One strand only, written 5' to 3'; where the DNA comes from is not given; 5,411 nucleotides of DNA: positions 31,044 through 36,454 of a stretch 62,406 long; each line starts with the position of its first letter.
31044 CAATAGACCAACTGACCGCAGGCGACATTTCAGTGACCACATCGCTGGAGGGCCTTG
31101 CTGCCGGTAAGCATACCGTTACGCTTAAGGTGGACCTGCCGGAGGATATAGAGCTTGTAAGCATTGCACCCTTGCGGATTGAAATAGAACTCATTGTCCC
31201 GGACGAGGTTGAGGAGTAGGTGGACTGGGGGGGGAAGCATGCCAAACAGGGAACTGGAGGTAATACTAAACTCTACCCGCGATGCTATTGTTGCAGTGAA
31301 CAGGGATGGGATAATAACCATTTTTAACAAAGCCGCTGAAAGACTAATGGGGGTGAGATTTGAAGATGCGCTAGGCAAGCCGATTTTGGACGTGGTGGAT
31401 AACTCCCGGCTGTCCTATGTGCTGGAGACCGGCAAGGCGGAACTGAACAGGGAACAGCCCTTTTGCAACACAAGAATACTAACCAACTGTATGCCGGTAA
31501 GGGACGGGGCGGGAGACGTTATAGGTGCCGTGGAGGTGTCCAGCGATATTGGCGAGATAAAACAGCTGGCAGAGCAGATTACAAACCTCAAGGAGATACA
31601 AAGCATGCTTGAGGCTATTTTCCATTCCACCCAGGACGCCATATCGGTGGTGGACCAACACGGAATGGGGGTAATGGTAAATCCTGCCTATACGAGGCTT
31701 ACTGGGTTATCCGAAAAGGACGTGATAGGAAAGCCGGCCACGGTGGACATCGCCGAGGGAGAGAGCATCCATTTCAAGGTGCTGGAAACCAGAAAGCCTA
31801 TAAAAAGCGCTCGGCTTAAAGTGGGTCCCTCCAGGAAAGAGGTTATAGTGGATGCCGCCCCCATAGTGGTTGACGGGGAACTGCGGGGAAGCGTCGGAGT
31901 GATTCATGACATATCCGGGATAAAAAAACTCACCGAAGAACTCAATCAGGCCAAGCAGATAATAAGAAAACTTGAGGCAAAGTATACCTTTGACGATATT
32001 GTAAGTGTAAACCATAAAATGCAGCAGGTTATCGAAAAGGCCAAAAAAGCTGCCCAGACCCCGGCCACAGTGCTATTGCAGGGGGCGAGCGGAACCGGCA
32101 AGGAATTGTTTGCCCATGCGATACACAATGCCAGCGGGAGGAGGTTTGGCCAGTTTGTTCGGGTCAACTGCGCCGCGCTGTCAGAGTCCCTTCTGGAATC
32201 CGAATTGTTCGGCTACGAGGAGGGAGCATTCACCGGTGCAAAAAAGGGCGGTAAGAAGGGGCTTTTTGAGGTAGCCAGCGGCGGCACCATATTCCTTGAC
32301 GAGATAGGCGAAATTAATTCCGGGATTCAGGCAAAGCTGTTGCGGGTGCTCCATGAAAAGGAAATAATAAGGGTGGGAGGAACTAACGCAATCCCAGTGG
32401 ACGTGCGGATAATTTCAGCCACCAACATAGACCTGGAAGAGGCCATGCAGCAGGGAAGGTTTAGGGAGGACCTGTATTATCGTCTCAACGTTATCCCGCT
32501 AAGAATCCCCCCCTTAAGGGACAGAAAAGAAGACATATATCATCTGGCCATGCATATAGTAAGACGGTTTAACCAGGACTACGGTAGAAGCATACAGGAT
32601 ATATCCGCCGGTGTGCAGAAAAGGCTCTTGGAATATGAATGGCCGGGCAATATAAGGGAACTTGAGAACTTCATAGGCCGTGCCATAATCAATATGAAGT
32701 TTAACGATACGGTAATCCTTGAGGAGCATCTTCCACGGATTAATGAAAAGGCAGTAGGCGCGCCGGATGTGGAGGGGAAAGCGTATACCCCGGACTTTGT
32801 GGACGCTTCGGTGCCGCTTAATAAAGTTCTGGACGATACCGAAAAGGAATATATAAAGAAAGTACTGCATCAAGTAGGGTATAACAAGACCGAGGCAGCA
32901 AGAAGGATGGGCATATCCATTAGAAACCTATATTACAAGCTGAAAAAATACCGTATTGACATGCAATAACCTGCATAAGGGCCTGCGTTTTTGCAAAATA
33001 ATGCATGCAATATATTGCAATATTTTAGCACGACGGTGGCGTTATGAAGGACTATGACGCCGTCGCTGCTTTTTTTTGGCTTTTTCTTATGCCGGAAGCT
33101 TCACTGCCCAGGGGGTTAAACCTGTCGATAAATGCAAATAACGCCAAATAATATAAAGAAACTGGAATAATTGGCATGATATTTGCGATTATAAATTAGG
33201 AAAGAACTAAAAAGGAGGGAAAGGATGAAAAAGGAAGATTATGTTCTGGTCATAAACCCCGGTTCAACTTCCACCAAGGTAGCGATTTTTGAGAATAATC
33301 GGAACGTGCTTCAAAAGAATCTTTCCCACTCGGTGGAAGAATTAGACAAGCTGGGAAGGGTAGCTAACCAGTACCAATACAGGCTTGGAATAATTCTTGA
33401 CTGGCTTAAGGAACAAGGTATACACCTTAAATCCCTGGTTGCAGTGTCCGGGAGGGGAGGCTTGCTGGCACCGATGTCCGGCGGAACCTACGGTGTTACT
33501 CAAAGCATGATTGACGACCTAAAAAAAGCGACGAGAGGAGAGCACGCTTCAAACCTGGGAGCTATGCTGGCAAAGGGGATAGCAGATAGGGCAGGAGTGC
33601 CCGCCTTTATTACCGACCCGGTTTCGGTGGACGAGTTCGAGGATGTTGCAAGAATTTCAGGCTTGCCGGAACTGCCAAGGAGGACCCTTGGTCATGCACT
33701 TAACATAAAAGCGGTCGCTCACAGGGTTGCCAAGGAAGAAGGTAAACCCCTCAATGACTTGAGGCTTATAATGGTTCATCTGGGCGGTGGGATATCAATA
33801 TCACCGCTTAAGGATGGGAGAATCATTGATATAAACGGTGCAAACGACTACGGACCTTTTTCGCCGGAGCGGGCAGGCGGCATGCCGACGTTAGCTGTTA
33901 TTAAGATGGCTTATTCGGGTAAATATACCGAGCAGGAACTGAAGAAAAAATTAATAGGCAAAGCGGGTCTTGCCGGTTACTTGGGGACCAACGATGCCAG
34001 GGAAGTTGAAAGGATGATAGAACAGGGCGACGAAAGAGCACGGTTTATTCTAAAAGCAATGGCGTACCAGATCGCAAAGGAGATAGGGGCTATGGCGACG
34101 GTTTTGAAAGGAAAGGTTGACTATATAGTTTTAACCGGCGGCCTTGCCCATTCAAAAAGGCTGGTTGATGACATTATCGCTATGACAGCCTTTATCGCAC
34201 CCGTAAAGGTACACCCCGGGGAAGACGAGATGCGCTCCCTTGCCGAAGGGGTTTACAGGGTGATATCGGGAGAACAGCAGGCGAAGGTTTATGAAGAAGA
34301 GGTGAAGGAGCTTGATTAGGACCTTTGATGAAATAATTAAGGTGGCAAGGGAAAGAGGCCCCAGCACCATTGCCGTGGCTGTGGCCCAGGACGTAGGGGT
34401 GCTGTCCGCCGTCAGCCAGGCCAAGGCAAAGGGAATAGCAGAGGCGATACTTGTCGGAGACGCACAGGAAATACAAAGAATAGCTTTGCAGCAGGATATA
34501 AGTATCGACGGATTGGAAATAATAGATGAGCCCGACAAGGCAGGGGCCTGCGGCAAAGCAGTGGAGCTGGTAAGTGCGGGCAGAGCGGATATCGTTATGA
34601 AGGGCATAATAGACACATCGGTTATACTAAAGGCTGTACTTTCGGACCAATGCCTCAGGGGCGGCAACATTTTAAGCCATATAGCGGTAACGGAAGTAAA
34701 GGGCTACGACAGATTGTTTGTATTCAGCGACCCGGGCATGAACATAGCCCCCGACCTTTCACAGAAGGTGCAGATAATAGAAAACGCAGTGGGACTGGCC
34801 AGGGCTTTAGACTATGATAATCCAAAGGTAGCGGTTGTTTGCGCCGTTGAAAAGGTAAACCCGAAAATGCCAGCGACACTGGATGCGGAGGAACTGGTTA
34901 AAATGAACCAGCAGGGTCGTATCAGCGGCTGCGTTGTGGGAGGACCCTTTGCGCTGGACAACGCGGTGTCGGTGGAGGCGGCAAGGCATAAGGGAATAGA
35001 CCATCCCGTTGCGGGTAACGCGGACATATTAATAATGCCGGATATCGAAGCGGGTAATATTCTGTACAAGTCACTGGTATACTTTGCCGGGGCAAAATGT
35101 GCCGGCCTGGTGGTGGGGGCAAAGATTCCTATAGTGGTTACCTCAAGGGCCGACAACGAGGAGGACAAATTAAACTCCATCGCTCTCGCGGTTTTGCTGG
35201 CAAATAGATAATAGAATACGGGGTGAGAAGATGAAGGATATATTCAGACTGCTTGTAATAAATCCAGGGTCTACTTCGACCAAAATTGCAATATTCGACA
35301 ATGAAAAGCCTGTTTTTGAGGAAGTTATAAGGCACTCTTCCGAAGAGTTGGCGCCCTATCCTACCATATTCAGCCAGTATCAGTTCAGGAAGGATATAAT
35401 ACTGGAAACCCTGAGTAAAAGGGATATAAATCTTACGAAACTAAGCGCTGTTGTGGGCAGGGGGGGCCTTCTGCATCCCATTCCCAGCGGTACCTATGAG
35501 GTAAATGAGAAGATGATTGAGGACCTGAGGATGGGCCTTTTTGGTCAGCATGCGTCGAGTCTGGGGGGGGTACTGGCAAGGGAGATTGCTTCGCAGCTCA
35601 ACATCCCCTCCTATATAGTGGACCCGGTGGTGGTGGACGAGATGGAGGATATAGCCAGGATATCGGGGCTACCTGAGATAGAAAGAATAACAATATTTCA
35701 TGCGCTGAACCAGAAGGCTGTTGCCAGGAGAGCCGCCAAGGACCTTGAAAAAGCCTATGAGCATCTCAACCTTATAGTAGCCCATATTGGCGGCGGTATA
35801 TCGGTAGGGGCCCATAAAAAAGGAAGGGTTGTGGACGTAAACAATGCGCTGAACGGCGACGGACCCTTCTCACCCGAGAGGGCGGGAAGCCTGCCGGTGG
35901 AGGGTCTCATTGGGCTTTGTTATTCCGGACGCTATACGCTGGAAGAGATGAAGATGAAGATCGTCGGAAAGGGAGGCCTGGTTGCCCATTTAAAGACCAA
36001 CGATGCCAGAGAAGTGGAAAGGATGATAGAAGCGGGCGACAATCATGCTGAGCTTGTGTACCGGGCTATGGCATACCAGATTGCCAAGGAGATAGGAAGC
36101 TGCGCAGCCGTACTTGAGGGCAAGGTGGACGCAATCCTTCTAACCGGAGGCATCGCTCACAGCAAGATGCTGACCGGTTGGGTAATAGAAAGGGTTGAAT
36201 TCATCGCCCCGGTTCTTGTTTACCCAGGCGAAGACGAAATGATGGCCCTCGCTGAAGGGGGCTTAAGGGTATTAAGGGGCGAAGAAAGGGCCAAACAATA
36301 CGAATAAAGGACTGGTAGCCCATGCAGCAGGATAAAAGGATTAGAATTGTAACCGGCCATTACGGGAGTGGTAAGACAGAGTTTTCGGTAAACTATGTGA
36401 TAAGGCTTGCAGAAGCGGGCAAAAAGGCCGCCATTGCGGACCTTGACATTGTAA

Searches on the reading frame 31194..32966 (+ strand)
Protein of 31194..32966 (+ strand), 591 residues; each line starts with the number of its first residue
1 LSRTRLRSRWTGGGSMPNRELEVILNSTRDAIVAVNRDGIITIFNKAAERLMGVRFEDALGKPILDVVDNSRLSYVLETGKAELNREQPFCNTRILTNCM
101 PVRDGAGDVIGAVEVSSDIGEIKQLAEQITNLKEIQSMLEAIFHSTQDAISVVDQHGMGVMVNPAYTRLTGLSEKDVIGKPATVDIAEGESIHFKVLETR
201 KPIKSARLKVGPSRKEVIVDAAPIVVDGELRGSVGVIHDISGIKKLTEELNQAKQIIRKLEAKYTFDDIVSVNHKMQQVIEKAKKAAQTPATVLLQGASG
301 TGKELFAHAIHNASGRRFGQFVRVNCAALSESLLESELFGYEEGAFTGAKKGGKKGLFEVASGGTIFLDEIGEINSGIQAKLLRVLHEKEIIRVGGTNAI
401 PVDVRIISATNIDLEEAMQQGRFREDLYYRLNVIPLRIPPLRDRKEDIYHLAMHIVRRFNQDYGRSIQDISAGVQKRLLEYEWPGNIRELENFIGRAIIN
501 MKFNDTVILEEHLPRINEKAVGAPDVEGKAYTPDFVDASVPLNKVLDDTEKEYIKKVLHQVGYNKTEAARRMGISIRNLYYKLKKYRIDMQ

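Call 58: search_protein_families(library=pfam, proteins=[window:31194-32966:+], max_evalue=0.00001)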
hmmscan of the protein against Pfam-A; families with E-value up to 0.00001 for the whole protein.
window:31194-32966:+ (591 aa): 12 families
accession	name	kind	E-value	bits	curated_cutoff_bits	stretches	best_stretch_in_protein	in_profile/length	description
PF00158.32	Sigma54_activat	-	2.5e-69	232.7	20.2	1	270-436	2-167/168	Sigma-54 interaction domain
PF00989.32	PAS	-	1.4e-27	96.4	22.6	2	138-240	2-113/113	PAS fold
PF25601.1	AAA_lid_14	-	3.5e-21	75.3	27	1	442-515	1-72/87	AAA+ ATPase lid domain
PF08448.16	PAS_4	-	2.7e-18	66.6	23.1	1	25-121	1-107/110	PAS fold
PF13426.13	PAS_9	-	1.3e-17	64.3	27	2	30-120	2-102/103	PAS domain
PF14532.12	Sigma54_activ_2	-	1.9e-17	64.2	25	1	275-441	6-138/138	Sigma-54 interaction domain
PF02954.25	HTH_8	-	2.1e-14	53.4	22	1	546-586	2-42/42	Bacterial regulatory protein, Fis family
PF13188.13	PAS_8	-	5e-11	42.5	21.8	0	138-183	2-44/65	PAS domain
PF07728.20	AAA_5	-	1.1e-07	32.4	22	1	293-411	2-122/139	AAA domain (dynein-related subfamily)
PF13596.12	PAS_10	-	1.3e-07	32.6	22.1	0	21-119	1-105/106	PAS domain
PF07724.20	AAA_2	-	2.8e-07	31.2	27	1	291-423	4-136/166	AAA domain (Cdc48 subfamily)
PF00004.35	AAA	-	2e-06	28.7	21.2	1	293-428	1-128/131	ATPase family associated with various cellular activities (AAA)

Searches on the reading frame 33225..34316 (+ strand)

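Call 59: search_protein_families(library=pfam, proteins=[window:33225-34316:+], max_evalue=0.00001)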
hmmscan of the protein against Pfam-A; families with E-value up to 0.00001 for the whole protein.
window:33225-34316:+ (364 aa): 2 families
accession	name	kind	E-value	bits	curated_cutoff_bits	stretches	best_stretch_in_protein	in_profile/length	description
PF00871.23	Acetate_kinase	-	7e-23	81.4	22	1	157-317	178-343/392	Acetokinase family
PF01869.26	BcrAD_BadFG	-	9.1e-08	32.4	31.5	0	260-321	183-247/271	BadF/BadG/BcrA/BcrD ATPase family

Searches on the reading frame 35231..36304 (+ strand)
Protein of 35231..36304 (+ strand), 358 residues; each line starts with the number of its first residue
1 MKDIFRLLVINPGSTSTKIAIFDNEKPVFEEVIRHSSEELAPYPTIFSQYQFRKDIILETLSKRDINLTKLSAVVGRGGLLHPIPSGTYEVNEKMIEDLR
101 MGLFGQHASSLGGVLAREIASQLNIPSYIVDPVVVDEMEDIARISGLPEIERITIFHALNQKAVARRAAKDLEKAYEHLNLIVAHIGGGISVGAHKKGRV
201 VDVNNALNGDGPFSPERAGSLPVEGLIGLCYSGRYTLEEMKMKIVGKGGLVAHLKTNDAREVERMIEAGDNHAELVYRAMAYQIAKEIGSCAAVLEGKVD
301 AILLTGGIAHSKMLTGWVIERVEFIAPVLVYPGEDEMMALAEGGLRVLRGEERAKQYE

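Call 59: search_protein_families(library=pfam, proteins=[window:35231-36304:+], max_evalue=0.00001)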
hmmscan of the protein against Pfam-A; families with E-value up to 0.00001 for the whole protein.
window:35231-36304:+ (358 aa): 1 family
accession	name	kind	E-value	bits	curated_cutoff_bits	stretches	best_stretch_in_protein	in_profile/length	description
PF00871.23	Acetate_kinase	-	1.4e-22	80.4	22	1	156-323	177-348/392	Acetokinase family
